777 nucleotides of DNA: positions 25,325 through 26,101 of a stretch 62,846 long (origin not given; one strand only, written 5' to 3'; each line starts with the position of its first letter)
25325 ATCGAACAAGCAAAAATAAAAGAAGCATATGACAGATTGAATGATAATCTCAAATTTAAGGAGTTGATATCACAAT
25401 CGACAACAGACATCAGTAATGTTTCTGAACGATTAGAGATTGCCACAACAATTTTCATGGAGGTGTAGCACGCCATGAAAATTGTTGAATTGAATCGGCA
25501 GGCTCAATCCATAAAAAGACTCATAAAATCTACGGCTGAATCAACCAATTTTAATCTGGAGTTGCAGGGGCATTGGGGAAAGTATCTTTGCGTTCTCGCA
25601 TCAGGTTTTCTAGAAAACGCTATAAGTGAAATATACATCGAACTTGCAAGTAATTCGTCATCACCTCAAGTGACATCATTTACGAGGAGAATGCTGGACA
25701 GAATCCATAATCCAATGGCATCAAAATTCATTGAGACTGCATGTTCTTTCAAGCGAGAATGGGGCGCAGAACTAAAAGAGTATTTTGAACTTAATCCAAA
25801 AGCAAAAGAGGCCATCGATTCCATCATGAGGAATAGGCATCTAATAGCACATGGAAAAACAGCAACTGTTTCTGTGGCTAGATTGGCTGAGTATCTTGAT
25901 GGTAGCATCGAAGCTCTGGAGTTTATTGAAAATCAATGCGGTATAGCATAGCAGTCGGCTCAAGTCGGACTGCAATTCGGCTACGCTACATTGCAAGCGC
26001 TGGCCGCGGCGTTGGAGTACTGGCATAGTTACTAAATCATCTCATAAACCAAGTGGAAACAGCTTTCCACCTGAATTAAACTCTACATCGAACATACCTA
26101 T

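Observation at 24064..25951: DUF262 (ParB-like) protein plus HEPN RNase: candidate uncharacterised two-gene defence or abortive-infection system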

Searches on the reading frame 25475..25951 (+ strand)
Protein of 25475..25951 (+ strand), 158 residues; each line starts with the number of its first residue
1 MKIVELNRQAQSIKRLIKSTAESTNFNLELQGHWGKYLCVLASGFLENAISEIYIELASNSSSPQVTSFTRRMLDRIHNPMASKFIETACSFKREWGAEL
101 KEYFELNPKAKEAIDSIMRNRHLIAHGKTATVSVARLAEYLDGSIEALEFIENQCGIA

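Call 3: search_protein_families(library=pfam, proteins=[window:25475-25951:+], max_evalue=1)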
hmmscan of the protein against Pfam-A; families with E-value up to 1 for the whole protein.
window:25475-25951:+ (158 aa): 2 families
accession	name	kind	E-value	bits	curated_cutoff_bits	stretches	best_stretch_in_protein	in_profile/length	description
PF18735.6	HEPN_RiboL-PSP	-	4.2e-13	50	28.4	1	7-155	4-189/191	RiboL-PSP-HEPN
PF18737.6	HEPN_MAE_28990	-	0.0088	16.7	26.8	1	97-149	140-193/211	MAE_28990/MAE_18760-like HEPN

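Call 4: search_protein_families(library=padloc, proteins=[window:25475-25951:+], max_evalue=1)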
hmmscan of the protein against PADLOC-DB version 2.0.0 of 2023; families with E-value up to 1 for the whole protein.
window:25475-25951:+ (158 aa): 0 families

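Call 5: search_protein_families(library=ncbifam, proteins=[window:25475-25951:+], max_evalue=1)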
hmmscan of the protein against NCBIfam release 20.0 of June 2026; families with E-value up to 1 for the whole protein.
window:25475-25951:+ (158 aa): 2 families
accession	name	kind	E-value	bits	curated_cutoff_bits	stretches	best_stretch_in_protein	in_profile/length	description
NF047534.1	lipo_BTA121_dup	subfamily_domain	0.076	13.2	45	0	9-66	67-126/134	BTA121 domain-containing protein surface lipoprotein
NF010308.0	PRK13745.1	equivalog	0.14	11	484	1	18-59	222-262/412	anaerobic sulfatase-maturation protein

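Call 18: find_homologous_proteins(query=window:25475-25948:+, max_evalue=0.001)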
Query window:25475-25948:+ (158 aa): 206 proteins with E <= 0.001 among 216 candidates; the best 120 are listed.
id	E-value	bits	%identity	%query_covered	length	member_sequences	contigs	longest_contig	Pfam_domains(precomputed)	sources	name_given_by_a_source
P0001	1.5e-97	341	100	100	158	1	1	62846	PF18735.7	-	-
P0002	1.4e-77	276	80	100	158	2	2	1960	PF18735.7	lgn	-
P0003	1.5e-74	267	80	100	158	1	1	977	PF18735.7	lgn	-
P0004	3.0e-73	262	77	100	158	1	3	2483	PF18735.7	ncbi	-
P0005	2.2e-72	260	77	100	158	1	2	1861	PF18735.7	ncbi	-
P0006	1.1e-71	257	75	100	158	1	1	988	PF18735.7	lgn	-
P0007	4.2e-71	256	74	100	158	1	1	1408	PF18735.7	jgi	jgi:hypothetical protein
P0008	3.7e-70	252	73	100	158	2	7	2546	PF18735.7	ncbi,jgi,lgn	jgi:hypothetical protein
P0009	4.3e-70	252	74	100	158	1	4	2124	PF18735.7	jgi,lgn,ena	-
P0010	9.8e-67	241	72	99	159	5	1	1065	PF18735.7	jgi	-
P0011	6.0e-66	239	71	100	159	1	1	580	PF18735.7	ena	-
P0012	7.1e-65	235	70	100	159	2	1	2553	PF18735.7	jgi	jgi:hypothetical protein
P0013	7.6e-65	235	70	100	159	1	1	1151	PF18735.7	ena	-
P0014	2.6e-61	224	66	99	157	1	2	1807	PF18735.7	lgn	-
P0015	1.0e-58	215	66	96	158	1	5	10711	PF18735.7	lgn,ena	-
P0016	2.1e-58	214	63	99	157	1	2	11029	PF18735.7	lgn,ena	-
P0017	5.0e-57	210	61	100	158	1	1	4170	PF18735.7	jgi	jgi:hypothetical protein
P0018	5.5e-57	210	62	98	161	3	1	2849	PF18735.7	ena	-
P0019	1.1e-56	209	59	100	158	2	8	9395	PF18735.7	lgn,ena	-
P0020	1.9e-56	208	61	98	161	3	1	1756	PF18735.7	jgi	jgi:hypothetical protein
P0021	2.7e-56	208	60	100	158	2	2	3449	PF18735.7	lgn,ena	-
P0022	3.8e-56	207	61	98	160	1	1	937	PF18735.7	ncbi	-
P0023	5.3e-56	207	61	98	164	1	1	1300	PF18735.7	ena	-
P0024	2.6e-55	204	62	97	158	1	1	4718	PF18735.7,PF18737.7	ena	-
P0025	3.5e-55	204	62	97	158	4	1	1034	PF18735.7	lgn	-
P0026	3.5e-55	204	63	99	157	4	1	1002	PF18735.7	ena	-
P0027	3.8e-55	204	58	99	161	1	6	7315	PF18735.7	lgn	-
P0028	3.9e-55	204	61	99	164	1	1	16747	PF18735.7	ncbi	-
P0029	1.1e-54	202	63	96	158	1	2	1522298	PF18735.7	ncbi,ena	-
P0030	1.5e-54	202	61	97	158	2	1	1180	PF18735.7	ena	-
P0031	5.0e-54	200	58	99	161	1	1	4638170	PF18735.7,PF18737.7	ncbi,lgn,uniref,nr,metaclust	ncbi:MAE_28990/MAE_18760 family HEPN-like nuclease [Thiothrix nivea]|uniref:RiboL-PSP-HEPN domain-co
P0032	9.0e-54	199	59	98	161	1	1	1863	PF18735.7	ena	-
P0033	1.3e-53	199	58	99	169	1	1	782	PF18735.7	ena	-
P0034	1.4e-53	199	62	96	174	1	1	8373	PF18735.7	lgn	-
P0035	1.5e-53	199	56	100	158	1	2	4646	PF18735.7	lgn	-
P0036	1.6e-53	199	56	97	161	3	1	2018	PF18735.7,PF18737.7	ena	-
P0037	1.7e-53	198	60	97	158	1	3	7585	PF18735.7,PF18737.7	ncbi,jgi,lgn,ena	jgi:hypothetical protein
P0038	2.6e-53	198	59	99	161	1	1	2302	PF18735.7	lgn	-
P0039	3.3e-53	198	58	99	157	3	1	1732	PF18735.7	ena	-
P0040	4.0e-53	197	57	96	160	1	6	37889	PF18735.7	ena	-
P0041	6.2e-53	197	56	99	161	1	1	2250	PF18735.7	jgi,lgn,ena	-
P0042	1.1e-52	196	58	99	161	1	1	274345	PF18735.7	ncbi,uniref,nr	ncbi:HEPN domain-containing protein [Shewanella sp. 3_MG-2023]|uniref:HEPN domain-containing protein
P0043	1.3e-52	196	58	99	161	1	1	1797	PF18735.7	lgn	-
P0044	1.6e-52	195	56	99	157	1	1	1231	PF18735.7,PF18737.7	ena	-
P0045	1.7e-52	195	56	100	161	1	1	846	PF18735.7,PF18737.7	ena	-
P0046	2.1e-52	195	58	99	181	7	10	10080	PF18735.7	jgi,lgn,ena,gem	-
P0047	3.1e-52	194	58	99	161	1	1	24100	PF18735.7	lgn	-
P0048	3.7e-52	194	57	98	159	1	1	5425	PF18735.7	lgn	-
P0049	5.7e-52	193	58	99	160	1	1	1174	PF18735.7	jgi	jgi:hypothetical protein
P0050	1.1e-51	193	57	98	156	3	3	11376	PF18735.7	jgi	jgi:hypothetical protein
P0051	1.6e-51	192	56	99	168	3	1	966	PF18735.7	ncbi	-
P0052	3.0e-51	191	56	99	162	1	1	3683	PF18735.7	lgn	-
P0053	3.1e-51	191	57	99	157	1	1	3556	PF18735.7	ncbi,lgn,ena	-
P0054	3.7e-51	191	56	96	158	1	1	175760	PF18735.7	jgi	jgi:hypothetical protein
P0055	3.8e-51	191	56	99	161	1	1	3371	PF18735.7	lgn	-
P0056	4.7e-51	191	60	99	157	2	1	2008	PF18735.7,PF18737.7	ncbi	-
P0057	5.5e-51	190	56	96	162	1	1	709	PF18735.7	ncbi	-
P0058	6.5e-51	190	54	98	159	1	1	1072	PF18735.7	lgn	-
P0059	1.2e-50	189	56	99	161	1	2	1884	PF18735.7,PF18737.7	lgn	-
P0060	1.3e-50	189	56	99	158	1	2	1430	PF18735.7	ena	-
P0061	3.4e-50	188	54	99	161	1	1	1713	PF18735.7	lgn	-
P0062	4.2e-50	187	54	99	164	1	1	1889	PF18735.7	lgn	-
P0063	6.0e-50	187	57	98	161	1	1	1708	PF18735.7,PF18737.7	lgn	-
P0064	2.3e-49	185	55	97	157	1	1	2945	PF18735.7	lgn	-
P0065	2.3e-49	185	57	99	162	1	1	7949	PF18735.7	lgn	-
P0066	2.3e-49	185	55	98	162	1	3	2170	PF18735.7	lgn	-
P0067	2.4e-49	185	56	99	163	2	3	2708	PF18735.7,PF18737.7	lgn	-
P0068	2.4e-49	185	54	98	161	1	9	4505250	PF18735.7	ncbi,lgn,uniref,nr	ncbi:HEPN domain-containing protein [Pantoea ananatis]|uniref:HEPN domain-containing protein n=2 Tax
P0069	3.2e-49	185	54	98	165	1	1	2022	PF18735.7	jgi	jgi:RiboL-PSP-HEPN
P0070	3.7e-49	184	54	99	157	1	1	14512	PF18735.7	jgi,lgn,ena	-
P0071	4.0e-49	184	53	98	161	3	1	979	PF18735.7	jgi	jgi:hypothetical protein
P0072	4.4e-49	184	54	99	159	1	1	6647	PF18735.7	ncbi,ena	-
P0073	4.7e-49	184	54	99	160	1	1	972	PF18735.7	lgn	-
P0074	6.3e-49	184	57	99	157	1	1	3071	PF18735.7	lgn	-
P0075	1.1e-48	183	52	99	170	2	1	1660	PF18735.7,PF18737.7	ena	-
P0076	1.1e-48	183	54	98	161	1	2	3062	PF18735.7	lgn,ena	-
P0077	1.2e-48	183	55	96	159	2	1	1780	PF18735.7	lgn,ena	-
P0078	1.7e-48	182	56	97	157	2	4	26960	PF18735.7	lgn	-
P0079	2.3e-48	182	55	98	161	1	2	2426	PF18735.7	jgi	jgi:RiboL-PSP-HEPN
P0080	5.2e-48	181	53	98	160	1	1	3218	PF18735.7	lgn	-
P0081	7.8e-48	180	54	98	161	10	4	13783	PF18735.7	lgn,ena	-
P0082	1.2e-47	180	52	98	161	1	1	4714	PF18735.7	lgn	-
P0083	1.5e-47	179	55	96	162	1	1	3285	PF18735.7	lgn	-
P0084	2.4e-47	179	53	98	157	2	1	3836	PF18735.7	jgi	jgi:hypothetical protein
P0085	2.8e-47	178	51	98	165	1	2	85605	PF18735.7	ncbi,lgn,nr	ncbi:MAG: HEPN domain-containing protein [Methyloglobulus sp.]|nr:hypothetical protein [Methyloglobu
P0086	4.1e-47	178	53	98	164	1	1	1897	PF18735.7,PF18737.7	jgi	jgi:hypothetical protein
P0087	4.2e-47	178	54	98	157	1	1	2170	PF18735.7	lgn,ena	-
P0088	6.4e-47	177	54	98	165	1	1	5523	PF18735.7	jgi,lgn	jgi:hypothetical protein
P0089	1.1e-46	176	54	93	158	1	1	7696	PF18735.7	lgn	-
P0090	2.9e-46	175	55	97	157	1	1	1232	PF18735.7,PF18737.7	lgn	-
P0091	3.2e-46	175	54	99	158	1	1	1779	PF18735.7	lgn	-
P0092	5.2e-46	174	54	99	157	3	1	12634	PF18735.7,PF18737.7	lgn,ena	-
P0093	5.9e-46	174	54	99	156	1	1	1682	PF18735.7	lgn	-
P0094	1.7e-45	173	51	99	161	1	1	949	PF18735.7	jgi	jgi:hypothetical protein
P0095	2.4e-45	172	55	96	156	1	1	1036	PF18735.7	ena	-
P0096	2.6e-45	172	51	96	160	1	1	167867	PF18735.7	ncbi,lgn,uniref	ncbi:HEPN domain-containing protein [Shewanella oncorhynchi]|uniref:HEPN domain-containing protein n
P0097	5.6e-45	171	51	98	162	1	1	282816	PF18735.7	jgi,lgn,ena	-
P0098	6.0e-45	171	51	98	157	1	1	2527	PF18735.7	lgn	-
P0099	9.0e-45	170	51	96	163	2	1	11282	PF18735.7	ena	-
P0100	1.3e-44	170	53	97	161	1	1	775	PF18735.7,PF18737.7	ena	-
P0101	6.1e-44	167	54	97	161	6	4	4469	PF18735.7,PF18737.7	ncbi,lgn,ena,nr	ncbi:MAG: hypothetical protein IID48_19440 [Proteobacteria bacterium]|nr:hypothetical protein [Pseud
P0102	1.0e-43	167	52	97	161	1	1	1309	PF18735.7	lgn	-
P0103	1.8e-43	166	52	99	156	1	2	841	PF18735.7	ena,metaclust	metaclust:\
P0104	3.3e-43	165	50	99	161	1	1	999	PF18735.7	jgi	jgi:RiboL-PSP-HEPN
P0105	5.2e-43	164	52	99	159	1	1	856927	PF18735.7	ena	-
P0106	7.2e-43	164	50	98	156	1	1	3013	PF18735.7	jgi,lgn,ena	-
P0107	1.8e-42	163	50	99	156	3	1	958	PF18735.7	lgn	-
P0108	2.2e-42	162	51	98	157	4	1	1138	PF18735.7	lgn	-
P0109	2.4e-42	162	51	99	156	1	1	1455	PF18735.7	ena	-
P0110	2.7e-42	162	51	99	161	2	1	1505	PF18735.7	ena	-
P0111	4.3e-42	161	50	99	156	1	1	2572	PF18735.7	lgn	-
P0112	5.5e-42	161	51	98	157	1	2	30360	PF18735.7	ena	-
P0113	6.5e-42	161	50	98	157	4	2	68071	PF18735.7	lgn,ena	-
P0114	8.2e-42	161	49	99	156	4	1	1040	PF18735.7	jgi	jgi:hypothetical protein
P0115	8.3e-42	161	52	99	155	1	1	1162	PF18735.7,PF18737.7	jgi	jgi:hypothetical protein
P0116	9.4e-42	160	51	99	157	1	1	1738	PF18735.7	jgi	jgi:hypothetical protein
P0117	1.1e-41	160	50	96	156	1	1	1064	PF18735.7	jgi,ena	-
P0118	1.7e-41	160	51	98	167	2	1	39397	PF18735.7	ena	-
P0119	2.0e-41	159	51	98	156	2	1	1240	PF18735.7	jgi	jgi:hypothetical protein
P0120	2.3e-41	159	50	99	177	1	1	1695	PF18735.7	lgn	-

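Call 19: find_encoding_contigs(protein=P0068, flank=6000, max_places=3)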
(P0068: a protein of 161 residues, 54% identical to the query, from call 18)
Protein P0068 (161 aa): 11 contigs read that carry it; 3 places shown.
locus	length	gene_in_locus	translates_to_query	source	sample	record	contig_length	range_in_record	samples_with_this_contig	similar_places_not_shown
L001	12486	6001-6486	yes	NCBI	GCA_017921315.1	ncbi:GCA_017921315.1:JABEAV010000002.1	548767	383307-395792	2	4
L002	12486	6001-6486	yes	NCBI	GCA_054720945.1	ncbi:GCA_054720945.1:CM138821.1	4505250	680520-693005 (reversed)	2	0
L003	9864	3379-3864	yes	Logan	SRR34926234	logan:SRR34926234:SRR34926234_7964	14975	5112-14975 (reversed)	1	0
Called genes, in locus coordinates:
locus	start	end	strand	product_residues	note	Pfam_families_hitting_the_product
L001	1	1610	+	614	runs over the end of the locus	PF03979:Sigma70_r1_1, PF00140:Sigma70_r1_2, PF04546:Sigma70_ner, PF04542:Sigma70_r2, PF04539:Sigma70_r3, PF04545:Sigma70_r4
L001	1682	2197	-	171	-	PF03167:UDG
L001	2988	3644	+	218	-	-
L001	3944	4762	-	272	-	PF04717:Phage_base_V, PF05954:Phage_GPD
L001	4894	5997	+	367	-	PF03235:GmrSD_N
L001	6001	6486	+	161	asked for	PF18735:HEPN_RiboL-PSP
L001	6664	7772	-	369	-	PF01527:HTH_Tnp_1, PF13384:HTH_23 (faint), PF13276:HTH_21, PF00665:rve, PF13683:rve_3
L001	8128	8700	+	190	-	-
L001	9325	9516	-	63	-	-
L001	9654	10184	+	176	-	-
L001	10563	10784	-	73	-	PF04606:Ogr_Delta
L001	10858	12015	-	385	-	PF05954:Phage_GPD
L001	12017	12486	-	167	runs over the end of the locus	PF06995:Phage_P2_GpU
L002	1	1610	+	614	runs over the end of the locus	PF03979:Sigma70_r1_1, PF00140:Sigma70_r1_2, PF04546:Sigma70_ner, PF04542:Sigma70_r2, PF04539:Sigma70_r3, PF04545:Sigma70_r4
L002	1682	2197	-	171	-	PF03167:UDG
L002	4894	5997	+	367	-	PF03235:GmrSD_N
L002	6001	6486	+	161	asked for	PF18735:HEPN_RiboL-PSP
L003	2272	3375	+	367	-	PF03235:GmrSD_N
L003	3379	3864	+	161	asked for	PF18735:HEPN_RiboL-PSP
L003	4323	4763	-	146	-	PF06891:P2_Phage_GpR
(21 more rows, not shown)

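Call 20: find_encoding_contigs(protein=P0031, flank=6000, max_places=2)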
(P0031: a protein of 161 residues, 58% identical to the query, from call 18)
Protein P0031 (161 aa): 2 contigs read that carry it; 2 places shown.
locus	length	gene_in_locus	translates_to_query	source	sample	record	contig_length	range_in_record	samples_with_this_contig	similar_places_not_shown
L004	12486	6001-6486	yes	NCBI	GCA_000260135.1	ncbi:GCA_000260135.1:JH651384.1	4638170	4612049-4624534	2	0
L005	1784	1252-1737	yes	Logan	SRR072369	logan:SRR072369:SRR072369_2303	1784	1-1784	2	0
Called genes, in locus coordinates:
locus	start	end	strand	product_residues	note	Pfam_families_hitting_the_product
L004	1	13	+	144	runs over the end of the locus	PF01243:PNPOx_N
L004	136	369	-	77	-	-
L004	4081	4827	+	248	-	PF16872:putAbiC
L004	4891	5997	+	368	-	PF03235:GmrSD_N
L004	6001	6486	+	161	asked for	PF18735:HEPN_RiboL-PSP, PF18737:HEPN_MAE_28990 (weak)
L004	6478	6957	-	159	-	-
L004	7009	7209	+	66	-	PF14076:DUF4258 (weak)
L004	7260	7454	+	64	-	PF10049:DUF2283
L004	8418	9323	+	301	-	-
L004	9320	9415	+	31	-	-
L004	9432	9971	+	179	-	-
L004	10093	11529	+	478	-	-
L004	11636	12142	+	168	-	-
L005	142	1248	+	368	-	PF03235:GmrSD_N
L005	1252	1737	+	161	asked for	PF18735:HEPN_RiboL-PSP, PF18737:HEPN_MAE_28990 (weak)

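Call 26: search_protein_families(library=padloc, proteins=[P0068, P0031, L001:4894-5997:+, window:25475-25951:+], max_evalue=10)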
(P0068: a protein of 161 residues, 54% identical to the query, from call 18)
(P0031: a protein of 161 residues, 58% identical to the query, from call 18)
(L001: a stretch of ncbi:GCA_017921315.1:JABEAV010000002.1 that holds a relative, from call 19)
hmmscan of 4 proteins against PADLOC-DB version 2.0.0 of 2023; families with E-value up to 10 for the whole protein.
P0068 (161 aa): 0 families

P0031 (161 aa): 0 families

L001:4894-5997:+ (367 aa): 18 families
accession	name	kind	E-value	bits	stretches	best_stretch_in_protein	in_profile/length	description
PDLC03877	NsnA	-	7.7e-66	220.9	1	11-363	24-378/385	-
PDLC04027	PD-T4-2_A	-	5.3e-56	188.2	1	19-365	16-362/363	-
PDLC04150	HEC-05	-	3.7e-11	40.6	3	44-87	11-54/583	-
PDLC04151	HEC-05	-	1.8e-10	38.2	3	34-85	19-70/600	-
PDLC03418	REase_II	-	3e-09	34.5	1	41-211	20-168/372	Type II restriction enzyme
PDLC04157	HEC-06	-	4.1e-09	33.6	1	39-155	7-129/558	-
PDLC04155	HEC-06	-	5.3e-09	33.1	2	40-111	6-84/562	-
PDLC04154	HEC-06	-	2.2e-08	31.2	2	55-155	24-137/569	-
PDLC02792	SspE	-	5e-08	29.7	3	55-82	24-51/771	SspE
PDLC02700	Orf5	-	1.4e-06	25.3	2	50-130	7-100/555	Orf5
PDLC02783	SspE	-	2.2e-06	24.2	2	96-197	90-193/793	SspE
PDLC02687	Orf5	-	5.4e-06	23.4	2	57-115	20-84/543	Orf5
PDLC02691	Orf5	-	9.4e-06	22.5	2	125-192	170-240/579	Orf5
PDLC04709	PDC-M55C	-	3.2e-05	20.8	2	43-90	17-64/554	-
PDLC02693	Orf5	-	0.00012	19.2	2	56-113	10-79/543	Orf5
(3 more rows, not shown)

window:25475-25951:+ (158 aa): 0 families

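Call 34: search_dna_similar(query=window:25475-25948:+, collection=plasmids, mode=protein, max_evalue=1, max_rows=15)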
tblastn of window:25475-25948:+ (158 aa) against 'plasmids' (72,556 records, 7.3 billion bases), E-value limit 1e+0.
Records with a match: 4; places in all: 4; records where one place covers at least 80% of the query: 0.
Best place of each record, by identity: <60% 4.
By first word of the organism name: Phaeobacter 1; Rhodococcus 1; Arthrobacter 1; Hymenobacter 1.
By predicted mobility (MOB-suite, as given by PLSDB): conjugative 2; mobilizable 1; non-mobilizable 1.
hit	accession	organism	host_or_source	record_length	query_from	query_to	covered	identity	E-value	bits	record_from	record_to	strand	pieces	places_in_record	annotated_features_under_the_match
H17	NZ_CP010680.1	Phaeobacter gallaeciensis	cell culture,clam larvae aquaculture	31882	29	152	78%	27.6%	4e-8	58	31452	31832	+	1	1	HEPN domain-containing protein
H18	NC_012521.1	Rhodococcus opacus B4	-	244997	14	128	73%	28.2%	2e-2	42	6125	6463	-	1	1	HEPN domain-containing protein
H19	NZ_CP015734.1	Arthrobacter sp. U41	Purified bacterial strains from deep ...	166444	17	133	74%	26.7%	6e-2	40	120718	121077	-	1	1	HEPN domain-containing protein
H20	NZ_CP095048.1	Hymenobacter cellulosilyticus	single cell,air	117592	29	131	65%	24.8%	3e-2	41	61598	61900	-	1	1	HEPN domain-containing protein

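Call 36: find_related_loci(query=A1, collection=genome_contigs, flank=6000)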
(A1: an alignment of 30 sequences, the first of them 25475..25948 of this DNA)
Query A1 (158 aa) in genome_contigs; peptide patterns used: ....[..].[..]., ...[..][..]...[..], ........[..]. (x = any residue, [..] = any of these).
174 stretches matched a pattern; 75 encode a relative of the query (tblastn E <= 1e-3); 74 distinct loci.
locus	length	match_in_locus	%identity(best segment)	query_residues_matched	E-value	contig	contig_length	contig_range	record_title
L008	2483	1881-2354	77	1-158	5e-83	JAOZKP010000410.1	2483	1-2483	MAG: bacterium isolate GMC10.concoct.104_sub NODE_91924_length_2483_cov_6.785420, whole genome shotgun sequence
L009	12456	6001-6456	63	5-156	1e-61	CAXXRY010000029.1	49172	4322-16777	MAG: Aminobacteriaceae bacterium isolate 73440aae-3b96-4bfa-a47d-8f80ded2de5b genome assembly, contig: contig_29, whole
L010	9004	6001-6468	59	1-156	4e-59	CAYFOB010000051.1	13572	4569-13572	MAG TPA_asm: uncultured Thiomargarita sp. isolate ERP019367_co1_33 genome assembly, contig: NODE_3342_length_13572_cov_2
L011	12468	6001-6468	56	1-156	2e-57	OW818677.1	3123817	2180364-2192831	metagenome genome assembly, chromosome: 1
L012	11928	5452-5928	53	1-158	1e-56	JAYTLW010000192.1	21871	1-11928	MAG: Methylobacter sp. isolate GFS_3396 GFS_3396_191, whole genome shotgun sequence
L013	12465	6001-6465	51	1-155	5e-53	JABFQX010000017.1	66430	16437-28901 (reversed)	MAG: Methyloglobulus sp. isolate P-RSF-IL-05 seq_182, whole genome shotgun sequence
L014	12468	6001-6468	51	1-155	4e-52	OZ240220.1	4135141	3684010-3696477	MAG: Dehalococcoidia bacterium isolate 5401f4a5-0ad6-4284-832a-6e7f5ecae1d1 genome assembly, chromosome: 1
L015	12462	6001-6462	55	1-154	2e-55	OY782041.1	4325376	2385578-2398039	MAG: Spirochaetia bacterium isolate d8b3d310-4ac7-4817-9bde-c02243007ba8 genome assembly, chromosome: 1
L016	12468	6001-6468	50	1-155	1e-49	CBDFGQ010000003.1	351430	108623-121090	MAG: Dehalococcoidia bacterium isolate 3299a7fc-3b8b-4791-927a-3a74d6ed150b genome assembly, contig: contig_3, whole gen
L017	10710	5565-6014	50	5-155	1e-49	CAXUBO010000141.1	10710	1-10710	MAG TPA_asm: uncultured Armatimonadales bacterium isolate public_SRR14722165_metawrap_bin.3 genome assembly, contig: pub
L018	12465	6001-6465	46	1-155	1e-47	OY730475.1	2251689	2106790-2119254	MAG: Dehalococcoidia bacterium isolate c245f576-cd95-4824-9596-b9f38da103fa genome assembly, chromosome: 1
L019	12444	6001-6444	50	9-157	3e-47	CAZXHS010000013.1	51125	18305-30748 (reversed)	MAG TPA_asm: uncultured Desulfobulbus sp. isolate SRP220891_co1_493 genome assembly, contig: NODE_1242_length_51125_cov_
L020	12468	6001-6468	49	1-155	2e-47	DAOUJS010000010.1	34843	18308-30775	MAG TPA_asm: Dehalococcoidia bacterium isolate S34_277 k113_405578, whole genome shotgun sequence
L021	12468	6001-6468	48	1-155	4e-47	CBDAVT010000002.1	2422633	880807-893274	MAG: Dehalococcoidia bacterium isolate d99c038b-be98-4ce4-a01a-7fb719fe35ca genome assembly, contig: contig_2, whole gen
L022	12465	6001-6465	50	1-154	2e-46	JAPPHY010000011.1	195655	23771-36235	MAG: Chloroflexota bacterium isolate RHO1_bin_9 NODE_113_length_195655_cov_10.941350, whole genome shotgun sequence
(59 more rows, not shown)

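Call 58: search_protein_families(library=pfam, proteins=[L016:3708-5048:-, L016:2946-3557:-, L016:3085-3576:-], max_evalue=0.001)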
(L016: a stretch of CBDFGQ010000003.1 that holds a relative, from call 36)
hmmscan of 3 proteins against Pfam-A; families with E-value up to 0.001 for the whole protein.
L016:3708-5048:- (446 aa): 2 families
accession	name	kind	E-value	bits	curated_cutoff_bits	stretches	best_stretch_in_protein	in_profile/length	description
PF13701.12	DDE_Tnp_1_4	-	8.2e-130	433.4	34.7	1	11-442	3-434/435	Transposase DDE domain group 1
PF01609.27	DDE_Tnp_1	-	1.9e-21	77.2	23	1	152-378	3-200/200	Transposase DDE domain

L016:2946-3557:- (203 aa): 0 families

L016:3085-3576:- (163 aa): 0 families
